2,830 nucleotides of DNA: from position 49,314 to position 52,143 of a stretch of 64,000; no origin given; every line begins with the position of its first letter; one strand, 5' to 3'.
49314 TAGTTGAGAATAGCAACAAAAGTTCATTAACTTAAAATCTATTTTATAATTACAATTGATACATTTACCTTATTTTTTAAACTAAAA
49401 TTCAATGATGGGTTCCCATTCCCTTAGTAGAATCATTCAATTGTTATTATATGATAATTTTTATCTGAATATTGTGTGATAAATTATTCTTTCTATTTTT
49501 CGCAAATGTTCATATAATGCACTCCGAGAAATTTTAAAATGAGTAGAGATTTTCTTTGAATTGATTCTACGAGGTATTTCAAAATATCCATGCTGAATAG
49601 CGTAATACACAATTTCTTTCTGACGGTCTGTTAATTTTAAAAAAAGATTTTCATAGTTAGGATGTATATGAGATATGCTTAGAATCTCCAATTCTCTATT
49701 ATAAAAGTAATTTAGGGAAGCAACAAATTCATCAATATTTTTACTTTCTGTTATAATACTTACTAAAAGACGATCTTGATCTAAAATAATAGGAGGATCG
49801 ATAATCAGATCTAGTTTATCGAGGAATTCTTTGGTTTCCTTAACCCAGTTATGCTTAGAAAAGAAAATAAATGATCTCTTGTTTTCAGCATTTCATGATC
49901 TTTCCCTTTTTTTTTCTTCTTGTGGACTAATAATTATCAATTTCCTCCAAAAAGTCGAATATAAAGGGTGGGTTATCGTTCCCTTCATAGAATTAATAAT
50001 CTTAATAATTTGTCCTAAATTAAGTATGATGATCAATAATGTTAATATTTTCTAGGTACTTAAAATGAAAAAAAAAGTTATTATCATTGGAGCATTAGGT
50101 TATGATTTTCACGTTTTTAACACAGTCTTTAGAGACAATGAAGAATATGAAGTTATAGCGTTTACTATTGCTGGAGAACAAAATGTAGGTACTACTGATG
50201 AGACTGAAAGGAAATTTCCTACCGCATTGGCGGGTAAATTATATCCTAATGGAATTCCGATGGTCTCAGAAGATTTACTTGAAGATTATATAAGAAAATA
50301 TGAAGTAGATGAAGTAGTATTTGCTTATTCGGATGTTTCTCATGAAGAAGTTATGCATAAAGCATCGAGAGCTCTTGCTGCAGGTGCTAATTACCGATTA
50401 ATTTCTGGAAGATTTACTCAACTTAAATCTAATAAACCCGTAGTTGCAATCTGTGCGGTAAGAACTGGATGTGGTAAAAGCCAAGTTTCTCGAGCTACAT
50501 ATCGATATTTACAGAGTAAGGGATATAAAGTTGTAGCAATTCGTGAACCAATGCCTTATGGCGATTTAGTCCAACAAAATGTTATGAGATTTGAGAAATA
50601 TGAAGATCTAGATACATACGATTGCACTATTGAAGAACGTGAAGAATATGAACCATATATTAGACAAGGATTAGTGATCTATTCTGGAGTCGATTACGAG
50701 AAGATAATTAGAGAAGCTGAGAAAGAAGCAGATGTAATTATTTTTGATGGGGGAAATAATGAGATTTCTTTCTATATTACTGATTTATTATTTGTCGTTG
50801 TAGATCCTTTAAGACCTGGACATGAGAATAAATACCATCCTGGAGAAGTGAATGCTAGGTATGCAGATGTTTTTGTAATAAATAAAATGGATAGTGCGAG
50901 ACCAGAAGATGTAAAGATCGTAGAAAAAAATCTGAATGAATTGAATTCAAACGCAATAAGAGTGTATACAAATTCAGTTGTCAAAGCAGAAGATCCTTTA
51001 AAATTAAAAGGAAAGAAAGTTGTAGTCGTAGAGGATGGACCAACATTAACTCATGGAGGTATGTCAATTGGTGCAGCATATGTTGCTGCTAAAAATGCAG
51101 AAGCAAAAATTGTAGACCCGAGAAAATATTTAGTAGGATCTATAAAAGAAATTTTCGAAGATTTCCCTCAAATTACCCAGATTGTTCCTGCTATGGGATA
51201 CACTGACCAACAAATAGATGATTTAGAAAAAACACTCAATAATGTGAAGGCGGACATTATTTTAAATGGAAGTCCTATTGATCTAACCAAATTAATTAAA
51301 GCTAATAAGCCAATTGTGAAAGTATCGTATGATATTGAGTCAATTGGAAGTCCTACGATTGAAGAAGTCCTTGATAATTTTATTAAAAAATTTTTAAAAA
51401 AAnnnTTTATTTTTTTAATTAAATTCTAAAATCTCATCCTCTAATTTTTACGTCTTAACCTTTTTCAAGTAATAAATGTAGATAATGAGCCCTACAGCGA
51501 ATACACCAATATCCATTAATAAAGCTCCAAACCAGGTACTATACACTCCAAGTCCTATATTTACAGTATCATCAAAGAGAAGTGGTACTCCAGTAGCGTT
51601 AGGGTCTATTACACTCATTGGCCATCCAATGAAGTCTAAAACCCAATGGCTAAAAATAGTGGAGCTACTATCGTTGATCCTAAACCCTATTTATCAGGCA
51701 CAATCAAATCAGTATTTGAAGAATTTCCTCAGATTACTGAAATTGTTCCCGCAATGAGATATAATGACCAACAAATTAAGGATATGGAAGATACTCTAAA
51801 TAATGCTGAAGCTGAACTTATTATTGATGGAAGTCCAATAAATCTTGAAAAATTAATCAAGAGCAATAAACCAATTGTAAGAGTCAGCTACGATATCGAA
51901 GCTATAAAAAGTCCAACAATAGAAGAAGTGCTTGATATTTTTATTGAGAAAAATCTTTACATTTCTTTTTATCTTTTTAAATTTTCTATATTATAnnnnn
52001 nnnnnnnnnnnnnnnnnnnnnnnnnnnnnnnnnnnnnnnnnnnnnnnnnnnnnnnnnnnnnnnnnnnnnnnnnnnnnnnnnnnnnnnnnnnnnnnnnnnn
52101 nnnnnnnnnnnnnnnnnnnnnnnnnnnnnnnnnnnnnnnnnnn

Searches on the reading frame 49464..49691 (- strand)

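Call 3: search_protein_families(library=pfam, proteins=[window:49464-49691:-], max_evalue=1)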
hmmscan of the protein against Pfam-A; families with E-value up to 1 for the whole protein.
window:49464-49691:- (76 aa): 9 families
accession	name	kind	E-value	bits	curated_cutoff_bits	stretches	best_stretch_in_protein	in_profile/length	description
PF04967.18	HTH_10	-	2.5e-17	62.8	23.1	1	20-69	1-50/53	HTH DNA binding domain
PF21476.4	PF0610-like_N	-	0.00052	20.6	33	1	43-70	15-42/50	PF0610-like, N-terminal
PF01022.26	HTH_5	-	0.0013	19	22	1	47-67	20-40/47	Bacterial regulatory protein, arsR family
PF13309.12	HTH_22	-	0.013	15.9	29.6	1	22-64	23-63/63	HTH domain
PF08279.18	HTH_11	-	0.014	15.7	25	1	42-70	15-43/55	HTH domain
PF04297.20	UPF0122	-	0.03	15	22.7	1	44-70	35-61/101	Putative helix-turn-helix protein, YlxM / p13 like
PF13022.12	HTH_Tnp_1_2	-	0.058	13.9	27.9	1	20-71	8-55/122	Helix-turn-helix of insertion element transposase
PF13156.12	Mrr_cat_2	-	0.14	12.5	22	1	24-73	39-83/127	Restriction endonuclease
PF09012.17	FeoC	-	0.18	12.4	21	1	36-61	8-33/69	FeoC like transcriptional regulator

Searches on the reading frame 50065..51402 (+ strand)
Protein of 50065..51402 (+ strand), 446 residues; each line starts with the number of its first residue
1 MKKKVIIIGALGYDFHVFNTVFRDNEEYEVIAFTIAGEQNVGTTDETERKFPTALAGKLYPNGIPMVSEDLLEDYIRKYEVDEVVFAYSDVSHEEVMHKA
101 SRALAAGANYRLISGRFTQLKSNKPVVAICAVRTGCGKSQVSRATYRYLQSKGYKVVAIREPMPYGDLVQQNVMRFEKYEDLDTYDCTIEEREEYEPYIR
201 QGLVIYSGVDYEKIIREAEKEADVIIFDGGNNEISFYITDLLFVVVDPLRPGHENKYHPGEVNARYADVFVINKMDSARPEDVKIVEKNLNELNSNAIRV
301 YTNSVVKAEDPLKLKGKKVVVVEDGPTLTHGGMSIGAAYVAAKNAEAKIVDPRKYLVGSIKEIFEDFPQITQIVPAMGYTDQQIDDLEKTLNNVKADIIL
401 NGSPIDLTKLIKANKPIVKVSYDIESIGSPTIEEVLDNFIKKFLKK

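Call 3: search_protein_families(library=pfam, proteins=[window:50065-51402:+], max_evalue=1)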
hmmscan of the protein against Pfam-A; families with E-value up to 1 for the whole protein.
window:50065-51402:+ (446 aa): 6 families
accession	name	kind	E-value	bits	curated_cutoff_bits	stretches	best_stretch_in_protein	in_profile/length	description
PF02492.25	cobW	-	0.0015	18.6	20.7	1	237-297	113-176/180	CobW/HypB/UreG, nucleotide-binding domain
PF02223.23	Thymidylate_kin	-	0.014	15.5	27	1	135-183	6-56/185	Thymidylate kinase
PF04851.21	ResIII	-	0.042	14.2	22.5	1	128-228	26-132/164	Type III restriction enzyme, res subunit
PF06414.18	Zeta_toxin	-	0.1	12.5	22.3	1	120-157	11-47/199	Zeta toxin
PF01656.29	CbiA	-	0.13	12.6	25.4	1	127-159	1-33/125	CobQ/CobB/MinD/ParA nucleotide binding domain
PF03698.18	UPF0180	-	0.32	11.6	25.4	0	147-161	14-28/77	Uncharacterised protein family (UPF0180)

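Call 4: search_protein_families(library=ncbifam, proteins=[window:50065-51402:+], max_evalue=1)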
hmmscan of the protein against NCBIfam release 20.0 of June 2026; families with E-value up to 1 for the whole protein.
window:50065-51402:+ (446 aa): 4 families
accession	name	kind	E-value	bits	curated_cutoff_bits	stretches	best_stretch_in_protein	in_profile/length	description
NF004018.0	PRK05480.1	equivalog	0.0044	16.5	180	0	211-238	170-197/210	uridine kinase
NF010340.0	PRK13768.1-2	equivalog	0.054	13.2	293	0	133-159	11-37/265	GTPase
TIGR02469.1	CbiT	equivalog_domain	0.072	13.4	78.3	0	136-235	28-102/124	precorrin-6Y C5,15-methyltransferase (decarboxylating) subunit CbiT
TIGR03371.1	cellulose_yhjQ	equivalog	0.14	11.6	157.85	1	125-176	2-46/246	cellulose biosynthesis protein BcsQ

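Call 39: search_solved_structures(query=window:50065-51402:+, max_evalue=0.01)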
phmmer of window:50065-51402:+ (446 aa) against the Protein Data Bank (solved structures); distinct sequences matched with E-value up to 0.01: 0.

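Call 45: search_protein_families(library=padloc, proteins=[window:50065-51402:+], max_evalue=0.1)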
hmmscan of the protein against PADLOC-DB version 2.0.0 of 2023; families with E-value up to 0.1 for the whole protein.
window:50065-51402:+ (446 aa): 2 families
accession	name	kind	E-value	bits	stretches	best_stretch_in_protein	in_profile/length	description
PDLC03412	REase_II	-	0.0017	15.8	1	161-232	173-246/324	Type II restriction enzyme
PDLC03839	LeoA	-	0.021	11.9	1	210-311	121-219/559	-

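Call 50: list_cluster_members(proteins=[window:50065-51402:+, L019:4631-5962:+, L028:3820-5160:-, P0168, P0175, P0183, P0189, P0195, P0137, P0172])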
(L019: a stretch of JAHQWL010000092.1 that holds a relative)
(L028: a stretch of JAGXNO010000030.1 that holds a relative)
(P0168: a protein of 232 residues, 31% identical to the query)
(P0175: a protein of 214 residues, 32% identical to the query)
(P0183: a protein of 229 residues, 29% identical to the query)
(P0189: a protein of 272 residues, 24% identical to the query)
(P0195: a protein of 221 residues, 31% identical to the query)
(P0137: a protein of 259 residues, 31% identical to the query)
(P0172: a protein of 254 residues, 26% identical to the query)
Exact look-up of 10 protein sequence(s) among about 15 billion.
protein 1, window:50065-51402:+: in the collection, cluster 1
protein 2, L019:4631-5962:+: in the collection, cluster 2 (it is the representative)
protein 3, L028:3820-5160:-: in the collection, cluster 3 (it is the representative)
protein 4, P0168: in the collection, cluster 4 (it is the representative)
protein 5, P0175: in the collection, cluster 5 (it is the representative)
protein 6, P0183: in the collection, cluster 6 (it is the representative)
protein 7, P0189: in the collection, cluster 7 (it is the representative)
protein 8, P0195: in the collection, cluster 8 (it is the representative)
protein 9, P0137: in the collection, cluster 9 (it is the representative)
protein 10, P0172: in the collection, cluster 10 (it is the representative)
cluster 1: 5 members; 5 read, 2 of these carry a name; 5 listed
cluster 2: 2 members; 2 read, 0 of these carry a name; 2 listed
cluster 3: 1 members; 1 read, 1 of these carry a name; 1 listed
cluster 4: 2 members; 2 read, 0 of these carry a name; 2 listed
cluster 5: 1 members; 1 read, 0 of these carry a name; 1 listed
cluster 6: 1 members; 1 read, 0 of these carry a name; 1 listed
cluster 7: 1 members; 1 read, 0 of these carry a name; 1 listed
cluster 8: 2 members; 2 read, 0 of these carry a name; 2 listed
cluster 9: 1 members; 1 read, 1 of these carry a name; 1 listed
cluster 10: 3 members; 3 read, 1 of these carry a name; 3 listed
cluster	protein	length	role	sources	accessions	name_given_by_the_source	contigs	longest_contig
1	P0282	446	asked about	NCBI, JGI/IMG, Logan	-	-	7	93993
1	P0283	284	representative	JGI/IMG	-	predicted GTPase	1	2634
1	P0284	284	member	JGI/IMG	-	predicted GTPase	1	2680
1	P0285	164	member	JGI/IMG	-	-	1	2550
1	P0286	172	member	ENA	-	-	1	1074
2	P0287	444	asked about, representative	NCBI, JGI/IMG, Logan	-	-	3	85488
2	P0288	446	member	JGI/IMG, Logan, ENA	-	-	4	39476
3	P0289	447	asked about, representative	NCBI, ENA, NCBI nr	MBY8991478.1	MAG: GTPase [Candidatus Lokiarchaeota archaeon] | GTPase [Candidatus Lokiarchaeota archaeon]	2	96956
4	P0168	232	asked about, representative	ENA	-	-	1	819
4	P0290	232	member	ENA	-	-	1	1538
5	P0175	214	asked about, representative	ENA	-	-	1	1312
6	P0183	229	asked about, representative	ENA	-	-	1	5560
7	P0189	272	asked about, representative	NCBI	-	-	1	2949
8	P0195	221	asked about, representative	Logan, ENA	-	-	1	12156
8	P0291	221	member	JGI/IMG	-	-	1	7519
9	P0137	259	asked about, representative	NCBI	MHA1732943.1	MAG: hypothetical protein ACTSU5_13435 [Promethearchaeota archaeon]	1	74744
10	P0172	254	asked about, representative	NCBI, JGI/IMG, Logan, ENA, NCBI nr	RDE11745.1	MAG: hypothetical protein C4K47_09395 [Candidatus Thorarchaeota archaeon]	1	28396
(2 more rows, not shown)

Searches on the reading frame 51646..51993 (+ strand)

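Call 3: search_protein_families(library=pfam, proteins=[window:51646-51993:+], max_evalue=1)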
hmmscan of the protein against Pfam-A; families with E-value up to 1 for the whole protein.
window:51646-51993:+ (116 aa): 3 families
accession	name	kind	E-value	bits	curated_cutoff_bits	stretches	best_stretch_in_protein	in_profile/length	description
PF11495.14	Regulator_TrmB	-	0.059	13.1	22.2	1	37-72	5-40/233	Archaeal transcriptional regulator TrmB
PF16498.10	SWIRM-assoc_3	-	0.16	12.6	27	1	19-68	9-53/67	SWIRM-associated domain at the C-terminal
PF20045.4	DUF6447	-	0.18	12.1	27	1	29-52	28-51/75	Family of unknown function (DUF6447)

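Call 4: search_protein_families(library=ncbifam, proteins=[window:51646-51993:+], max_evalue=1)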
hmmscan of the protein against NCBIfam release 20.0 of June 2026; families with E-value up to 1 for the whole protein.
window:51646-51993:+ (116 aa): 2 families
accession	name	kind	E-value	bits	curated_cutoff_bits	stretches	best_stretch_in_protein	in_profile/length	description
NF011928.0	PRK15399.1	subfamily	0.0044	15.3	968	1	37-104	12-79/713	lysine decarboxylase LdcC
TIGR03334.1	IOR_beta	equivalog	0.12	12.4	205.8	0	3-49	84-130/189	indolepyruvate ferredoxin oxidoreductase subunit beta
